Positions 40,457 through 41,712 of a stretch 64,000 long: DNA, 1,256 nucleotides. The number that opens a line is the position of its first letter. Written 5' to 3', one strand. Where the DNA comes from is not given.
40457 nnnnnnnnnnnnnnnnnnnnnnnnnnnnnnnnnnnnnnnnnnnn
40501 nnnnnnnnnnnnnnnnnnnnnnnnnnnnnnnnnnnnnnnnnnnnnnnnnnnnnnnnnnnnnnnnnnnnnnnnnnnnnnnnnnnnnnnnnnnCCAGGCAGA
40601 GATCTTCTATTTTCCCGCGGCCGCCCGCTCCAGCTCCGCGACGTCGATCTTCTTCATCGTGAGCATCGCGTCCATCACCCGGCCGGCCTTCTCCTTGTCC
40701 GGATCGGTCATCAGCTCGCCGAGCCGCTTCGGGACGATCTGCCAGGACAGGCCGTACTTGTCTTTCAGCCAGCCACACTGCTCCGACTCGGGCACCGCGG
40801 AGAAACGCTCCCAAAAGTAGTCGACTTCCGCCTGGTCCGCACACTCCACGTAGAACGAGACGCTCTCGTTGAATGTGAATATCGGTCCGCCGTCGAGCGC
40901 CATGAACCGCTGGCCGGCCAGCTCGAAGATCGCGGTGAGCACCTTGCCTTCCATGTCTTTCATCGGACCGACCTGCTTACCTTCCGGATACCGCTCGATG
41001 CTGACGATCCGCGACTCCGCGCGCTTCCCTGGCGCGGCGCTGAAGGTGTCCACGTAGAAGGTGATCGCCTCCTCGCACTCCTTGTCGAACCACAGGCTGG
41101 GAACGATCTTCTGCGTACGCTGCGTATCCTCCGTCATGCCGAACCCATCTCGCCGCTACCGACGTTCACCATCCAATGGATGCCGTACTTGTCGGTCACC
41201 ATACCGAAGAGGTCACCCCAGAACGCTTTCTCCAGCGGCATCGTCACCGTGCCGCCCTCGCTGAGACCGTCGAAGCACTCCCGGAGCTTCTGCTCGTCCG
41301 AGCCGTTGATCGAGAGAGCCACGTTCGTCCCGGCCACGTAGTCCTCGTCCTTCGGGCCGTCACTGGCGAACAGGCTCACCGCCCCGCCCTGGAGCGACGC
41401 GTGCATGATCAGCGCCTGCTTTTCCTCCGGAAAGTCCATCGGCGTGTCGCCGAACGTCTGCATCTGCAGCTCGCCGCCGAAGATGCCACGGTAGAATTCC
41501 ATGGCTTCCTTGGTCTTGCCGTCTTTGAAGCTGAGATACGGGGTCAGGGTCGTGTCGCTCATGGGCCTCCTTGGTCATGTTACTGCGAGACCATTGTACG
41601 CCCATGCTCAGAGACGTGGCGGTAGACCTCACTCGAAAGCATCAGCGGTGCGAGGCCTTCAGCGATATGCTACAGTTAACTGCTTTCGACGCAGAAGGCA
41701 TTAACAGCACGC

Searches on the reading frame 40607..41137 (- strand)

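Call 45: search_protein_families(library=pfam, proteins=[window:40607-41137:-], max_evalue=0.001)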
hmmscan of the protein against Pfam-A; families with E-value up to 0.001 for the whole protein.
window:40607-41137:- (176 aa): 1 family
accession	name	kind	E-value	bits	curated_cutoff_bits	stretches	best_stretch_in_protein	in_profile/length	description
PF06983.19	3-dmu-9_3-mt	-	1.4e-39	135.6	24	1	9-135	1-116/116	3-demethylubiquinone-9 3-methyltransferase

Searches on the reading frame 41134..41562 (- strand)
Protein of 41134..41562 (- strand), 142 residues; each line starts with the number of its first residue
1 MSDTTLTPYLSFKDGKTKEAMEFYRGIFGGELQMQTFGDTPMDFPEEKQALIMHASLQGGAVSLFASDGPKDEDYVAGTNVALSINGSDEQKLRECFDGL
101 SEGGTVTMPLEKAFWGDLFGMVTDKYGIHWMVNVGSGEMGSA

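Call 45: search_protein_families(library=pfam, proteins=[window:41134-41562:-], max_evalue=0.001)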
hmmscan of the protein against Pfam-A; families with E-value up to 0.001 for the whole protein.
window:41134-41562:- (142 aa): 2 families
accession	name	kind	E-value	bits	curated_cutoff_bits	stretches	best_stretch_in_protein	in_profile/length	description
PF06983.19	3-dmu-9_3-mt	-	7.1e-10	39.9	24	1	6-132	3-115/116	3-demethylubiquinone-9 3-methyltransferase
PF00903.31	Glyoxalase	-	1.4e-09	38.8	20.6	1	17-131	12-120/121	Glyoxalase/Bleomycin resistance protein/Dioxygenase superfamily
